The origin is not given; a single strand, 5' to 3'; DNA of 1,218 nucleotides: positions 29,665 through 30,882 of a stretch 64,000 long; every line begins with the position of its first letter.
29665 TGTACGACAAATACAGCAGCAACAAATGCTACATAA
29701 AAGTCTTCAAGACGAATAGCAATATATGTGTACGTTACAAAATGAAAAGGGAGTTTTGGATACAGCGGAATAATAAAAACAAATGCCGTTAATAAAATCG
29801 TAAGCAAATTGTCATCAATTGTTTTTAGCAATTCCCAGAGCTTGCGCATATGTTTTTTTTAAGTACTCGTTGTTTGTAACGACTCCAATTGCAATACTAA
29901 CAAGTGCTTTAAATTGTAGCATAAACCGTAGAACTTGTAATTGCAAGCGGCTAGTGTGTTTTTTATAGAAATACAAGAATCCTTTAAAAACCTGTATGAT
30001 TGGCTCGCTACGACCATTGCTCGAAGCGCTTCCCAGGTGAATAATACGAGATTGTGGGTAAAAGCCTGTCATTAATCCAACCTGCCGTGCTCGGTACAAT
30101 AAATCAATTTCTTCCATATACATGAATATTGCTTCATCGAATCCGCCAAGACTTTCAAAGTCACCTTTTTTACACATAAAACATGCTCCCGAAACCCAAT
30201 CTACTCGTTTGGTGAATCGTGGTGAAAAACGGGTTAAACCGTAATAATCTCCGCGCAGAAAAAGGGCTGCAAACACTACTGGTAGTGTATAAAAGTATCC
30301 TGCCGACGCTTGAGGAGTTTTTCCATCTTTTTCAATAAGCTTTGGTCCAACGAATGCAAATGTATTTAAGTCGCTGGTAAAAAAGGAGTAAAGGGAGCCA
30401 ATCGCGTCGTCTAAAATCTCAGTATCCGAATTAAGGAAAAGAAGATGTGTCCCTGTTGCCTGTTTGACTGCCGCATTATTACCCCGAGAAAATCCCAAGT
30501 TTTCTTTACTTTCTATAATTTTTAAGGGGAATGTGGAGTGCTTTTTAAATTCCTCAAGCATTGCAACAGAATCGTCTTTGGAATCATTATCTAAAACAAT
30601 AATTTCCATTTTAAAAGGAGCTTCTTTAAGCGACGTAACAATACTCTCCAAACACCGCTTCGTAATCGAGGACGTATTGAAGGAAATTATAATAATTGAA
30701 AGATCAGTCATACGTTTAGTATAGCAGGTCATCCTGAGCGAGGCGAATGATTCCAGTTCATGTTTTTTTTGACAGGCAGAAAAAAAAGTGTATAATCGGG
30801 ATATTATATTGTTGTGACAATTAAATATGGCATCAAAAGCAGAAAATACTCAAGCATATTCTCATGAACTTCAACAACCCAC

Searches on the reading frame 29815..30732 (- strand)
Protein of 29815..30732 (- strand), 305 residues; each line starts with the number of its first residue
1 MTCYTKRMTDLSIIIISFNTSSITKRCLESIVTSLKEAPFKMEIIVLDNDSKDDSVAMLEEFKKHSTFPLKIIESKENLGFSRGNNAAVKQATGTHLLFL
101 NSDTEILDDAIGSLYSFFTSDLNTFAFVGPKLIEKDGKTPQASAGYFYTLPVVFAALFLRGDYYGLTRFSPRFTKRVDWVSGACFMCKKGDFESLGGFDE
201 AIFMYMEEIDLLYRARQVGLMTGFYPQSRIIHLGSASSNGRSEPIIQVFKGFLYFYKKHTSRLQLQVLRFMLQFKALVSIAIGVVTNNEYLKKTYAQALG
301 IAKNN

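Call 51: search_protein_families(library=pfam, proteins=[window:29815-30732:-], max_evalue=0.001)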
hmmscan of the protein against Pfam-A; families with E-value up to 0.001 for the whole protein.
window:29815-30732:- (305 aa): 3 families
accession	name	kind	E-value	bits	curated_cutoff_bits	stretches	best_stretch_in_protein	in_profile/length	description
PF00535.33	Glycos_transf_2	-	4e-23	82.6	23.3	1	12-139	1-124/168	Glycosyl transferase family 2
PF13641.12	Glyco_tranf_2_3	-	1e-10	42.4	27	1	11-233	3-212/230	Glycosyltransferase like family 2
PF10111.15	Glyco_tranf_2_2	-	6.8e-05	22.9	27.3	0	14-114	2-102/276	Glycosyltransferase like family 2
